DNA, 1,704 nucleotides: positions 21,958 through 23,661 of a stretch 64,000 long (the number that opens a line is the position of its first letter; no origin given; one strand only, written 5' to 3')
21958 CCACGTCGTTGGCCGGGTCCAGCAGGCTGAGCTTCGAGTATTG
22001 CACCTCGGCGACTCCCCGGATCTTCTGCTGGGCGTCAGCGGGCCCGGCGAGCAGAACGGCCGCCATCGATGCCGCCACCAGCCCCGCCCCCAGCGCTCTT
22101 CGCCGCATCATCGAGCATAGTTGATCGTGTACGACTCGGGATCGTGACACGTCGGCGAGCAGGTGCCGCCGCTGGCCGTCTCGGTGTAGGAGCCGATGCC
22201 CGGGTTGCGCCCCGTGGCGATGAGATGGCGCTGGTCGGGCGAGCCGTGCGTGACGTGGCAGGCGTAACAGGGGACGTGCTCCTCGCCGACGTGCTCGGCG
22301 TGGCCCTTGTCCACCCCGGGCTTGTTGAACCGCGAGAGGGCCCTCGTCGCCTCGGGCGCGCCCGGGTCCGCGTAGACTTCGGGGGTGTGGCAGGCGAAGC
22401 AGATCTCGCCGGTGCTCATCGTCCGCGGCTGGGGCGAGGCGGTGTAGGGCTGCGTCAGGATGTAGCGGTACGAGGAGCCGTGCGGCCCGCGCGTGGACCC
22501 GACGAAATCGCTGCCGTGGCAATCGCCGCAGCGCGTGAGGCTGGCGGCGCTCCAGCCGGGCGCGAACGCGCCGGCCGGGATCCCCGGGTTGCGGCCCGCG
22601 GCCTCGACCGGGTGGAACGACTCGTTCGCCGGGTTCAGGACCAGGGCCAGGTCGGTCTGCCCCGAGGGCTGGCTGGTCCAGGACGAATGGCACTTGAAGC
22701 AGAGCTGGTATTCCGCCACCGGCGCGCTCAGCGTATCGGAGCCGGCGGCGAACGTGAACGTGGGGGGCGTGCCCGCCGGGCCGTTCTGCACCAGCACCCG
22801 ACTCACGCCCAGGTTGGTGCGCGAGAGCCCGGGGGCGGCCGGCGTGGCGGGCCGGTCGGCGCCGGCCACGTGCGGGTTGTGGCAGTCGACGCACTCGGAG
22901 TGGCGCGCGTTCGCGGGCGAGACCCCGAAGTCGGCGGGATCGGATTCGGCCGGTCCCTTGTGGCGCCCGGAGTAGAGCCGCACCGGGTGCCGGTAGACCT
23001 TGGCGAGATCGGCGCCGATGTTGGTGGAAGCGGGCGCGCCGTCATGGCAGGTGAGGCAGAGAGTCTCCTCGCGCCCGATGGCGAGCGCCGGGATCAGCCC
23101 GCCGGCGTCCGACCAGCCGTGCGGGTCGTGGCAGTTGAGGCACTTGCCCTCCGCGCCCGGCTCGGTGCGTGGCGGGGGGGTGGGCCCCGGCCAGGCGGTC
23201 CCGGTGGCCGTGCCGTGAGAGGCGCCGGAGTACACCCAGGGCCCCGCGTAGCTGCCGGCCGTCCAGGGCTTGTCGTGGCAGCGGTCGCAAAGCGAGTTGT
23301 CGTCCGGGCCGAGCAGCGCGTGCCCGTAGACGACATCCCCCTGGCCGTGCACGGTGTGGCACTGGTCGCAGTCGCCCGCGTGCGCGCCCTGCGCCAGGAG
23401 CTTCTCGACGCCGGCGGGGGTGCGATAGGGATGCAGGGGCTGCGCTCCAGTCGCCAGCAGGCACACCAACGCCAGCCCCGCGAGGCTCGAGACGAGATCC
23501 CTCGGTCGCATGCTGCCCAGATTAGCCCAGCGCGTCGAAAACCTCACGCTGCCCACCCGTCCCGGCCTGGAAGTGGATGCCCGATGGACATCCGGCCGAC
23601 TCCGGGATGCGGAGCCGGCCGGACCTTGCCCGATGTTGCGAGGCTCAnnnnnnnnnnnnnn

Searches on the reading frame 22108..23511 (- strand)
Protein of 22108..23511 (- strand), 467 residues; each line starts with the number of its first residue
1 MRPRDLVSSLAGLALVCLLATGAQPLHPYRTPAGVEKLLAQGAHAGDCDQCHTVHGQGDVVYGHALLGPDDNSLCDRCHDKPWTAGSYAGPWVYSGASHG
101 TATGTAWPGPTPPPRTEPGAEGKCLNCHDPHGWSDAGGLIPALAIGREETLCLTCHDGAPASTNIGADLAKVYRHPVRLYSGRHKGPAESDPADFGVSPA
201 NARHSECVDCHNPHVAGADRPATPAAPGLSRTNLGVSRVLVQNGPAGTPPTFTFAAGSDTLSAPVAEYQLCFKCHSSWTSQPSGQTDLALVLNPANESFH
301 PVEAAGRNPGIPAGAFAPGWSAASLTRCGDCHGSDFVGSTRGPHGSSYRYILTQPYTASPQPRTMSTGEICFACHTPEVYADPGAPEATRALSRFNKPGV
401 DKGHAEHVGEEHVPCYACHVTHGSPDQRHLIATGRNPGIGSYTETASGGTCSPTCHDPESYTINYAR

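Call 25: search_protein_families(library=pfam, proteins=[window:22108-23511:-], max_evalue=0.01)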
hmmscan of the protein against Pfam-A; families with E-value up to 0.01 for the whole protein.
window:22108-23511:- (467 aa): 4 families
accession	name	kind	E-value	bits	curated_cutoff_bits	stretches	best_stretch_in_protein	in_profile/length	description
PF09699.15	Paired_CXXCH_1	-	8.4e-25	86.6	20.6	2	118-158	3-38/41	Doubled CXXCH motif (Paired_CXXCH_1)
PF14522.11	Cytochrome_C7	-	8.3e-11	42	24.8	0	325-379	13-52/67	Cytochrome c7 and related cytochrome c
PF13435.11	Cytochrome_C554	-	4.3e-05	24.8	20.8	0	328-384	2-64/84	Cytochrome c554 and c-prime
PF14537.11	Cytochrom_c3_2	-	0.00032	21.5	25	0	45-80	57-79/79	Cytochrome c3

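Call 84: search_protein_families(library=ncbifam, proteins=[window:22108-23511:-], max_evalue=0.01)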
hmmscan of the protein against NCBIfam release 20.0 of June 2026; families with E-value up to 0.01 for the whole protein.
window:22108-23511:- (467 aa): 4 families
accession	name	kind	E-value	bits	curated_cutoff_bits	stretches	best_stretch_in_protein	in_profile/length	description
TIGR01905.1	paired_CXXCH_1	subfamily_domain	2.7e-14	52.8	25.2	1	118-158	3-38/41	doubled CXXCH domain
TIGR03508.1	decahem_SO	subfamily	1.6e-09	37.7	192.2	1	123-218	191-254/258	DmsE family decaheme c-type cytochrome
NF041028.1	decahem_GSU2203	exception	7.7e-07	28.6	325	0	123-157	176-208/317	GSU2203 family decaheme c-type cytochrome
NF040706.1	photo_cyt_PufC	equivalog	0.0052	16.3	150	0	369-428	82-142/312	photosynthetic reaction center cytochrome PufC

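Call 91: search_solved_structures(query=A6, max_evalue=1, show_alignments=2)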
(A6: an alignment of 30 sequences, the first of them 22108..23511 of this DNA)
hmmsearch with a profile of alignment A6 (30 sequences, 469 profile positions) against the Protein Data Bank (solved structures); distinct sequences matched with E-value up to 1: 15.
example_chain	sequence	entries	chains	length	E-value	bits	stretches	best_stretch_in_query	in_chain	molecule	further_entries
3t6d_C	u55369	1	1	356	0.01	17.9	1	361-422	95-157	Photosynthetic reaction center cytochrome c subunit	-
5ze8_A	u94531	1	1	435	0.026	16.5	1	76-160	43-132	cytochrome c552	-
8k5o_C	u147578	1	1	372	0.029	16.4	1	367-422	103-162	Photosynthetic reaction center cytochrome c subunit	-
7c52_C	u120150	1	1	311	0.065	15.2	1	365-422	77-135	Photosynthetic reaction center cytochrome c subunit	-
5b5m_C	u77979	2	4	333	0.068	15.1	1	365-422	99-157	Photosynthetic reaction center cytochrome c subunit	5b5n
1vrn_C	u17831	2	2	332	0.071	15.1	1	363-422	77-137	Photosynthetic reaction center cytochrome c subunit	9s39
6et5_C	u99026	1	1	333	0.071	15.1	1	363-422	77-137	Photosynthetic reaction center cytochrome c subunit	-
1dxr_C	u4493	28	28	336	0.073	15.1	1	363-422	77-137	PHOTOSYNTHETIC REACTION CENTER CYTOCHROME C SUBUNIT | PHOTOSYNTHETIC REACTION CENTER | Photosynthetic reaction center cytochrome C subunit precursor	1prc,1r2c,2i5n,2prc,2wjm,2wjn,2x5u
2jbl_C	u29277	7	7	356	0.079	14.9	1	363-422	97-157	PHOTOSYNTHETIC REACTION CENTER CYTOCHROME C SUBUNIT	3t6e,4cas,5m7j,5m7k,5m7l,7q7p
1h1o_A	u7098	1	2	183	0.091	14.7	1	289-356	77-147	CYTOCHROME C-552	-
8wdu_C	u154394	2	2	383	0.17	13.8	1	365-422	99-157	Photosynthetic reaction center cytochrome c subunit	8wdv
9j2f_C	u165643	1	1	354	0.24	13.4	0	362-422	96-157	Photosynthetic reaction center cytochrome c subunit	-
1eys_C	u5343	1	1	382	0.27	13.2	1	365-422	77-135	PHOTOSYNTHETIC REACTION CENTER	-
3wmm_C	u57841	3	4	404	0.29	13.1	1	365-422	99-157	Photosynthetic reaction center C subunit | Photosynthetic reaction center cytochrome c subunit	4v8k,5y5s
8z82_C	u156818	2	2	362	0.97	11.3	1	363-422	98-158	Photosynthetic reaction center cytochrome c subunit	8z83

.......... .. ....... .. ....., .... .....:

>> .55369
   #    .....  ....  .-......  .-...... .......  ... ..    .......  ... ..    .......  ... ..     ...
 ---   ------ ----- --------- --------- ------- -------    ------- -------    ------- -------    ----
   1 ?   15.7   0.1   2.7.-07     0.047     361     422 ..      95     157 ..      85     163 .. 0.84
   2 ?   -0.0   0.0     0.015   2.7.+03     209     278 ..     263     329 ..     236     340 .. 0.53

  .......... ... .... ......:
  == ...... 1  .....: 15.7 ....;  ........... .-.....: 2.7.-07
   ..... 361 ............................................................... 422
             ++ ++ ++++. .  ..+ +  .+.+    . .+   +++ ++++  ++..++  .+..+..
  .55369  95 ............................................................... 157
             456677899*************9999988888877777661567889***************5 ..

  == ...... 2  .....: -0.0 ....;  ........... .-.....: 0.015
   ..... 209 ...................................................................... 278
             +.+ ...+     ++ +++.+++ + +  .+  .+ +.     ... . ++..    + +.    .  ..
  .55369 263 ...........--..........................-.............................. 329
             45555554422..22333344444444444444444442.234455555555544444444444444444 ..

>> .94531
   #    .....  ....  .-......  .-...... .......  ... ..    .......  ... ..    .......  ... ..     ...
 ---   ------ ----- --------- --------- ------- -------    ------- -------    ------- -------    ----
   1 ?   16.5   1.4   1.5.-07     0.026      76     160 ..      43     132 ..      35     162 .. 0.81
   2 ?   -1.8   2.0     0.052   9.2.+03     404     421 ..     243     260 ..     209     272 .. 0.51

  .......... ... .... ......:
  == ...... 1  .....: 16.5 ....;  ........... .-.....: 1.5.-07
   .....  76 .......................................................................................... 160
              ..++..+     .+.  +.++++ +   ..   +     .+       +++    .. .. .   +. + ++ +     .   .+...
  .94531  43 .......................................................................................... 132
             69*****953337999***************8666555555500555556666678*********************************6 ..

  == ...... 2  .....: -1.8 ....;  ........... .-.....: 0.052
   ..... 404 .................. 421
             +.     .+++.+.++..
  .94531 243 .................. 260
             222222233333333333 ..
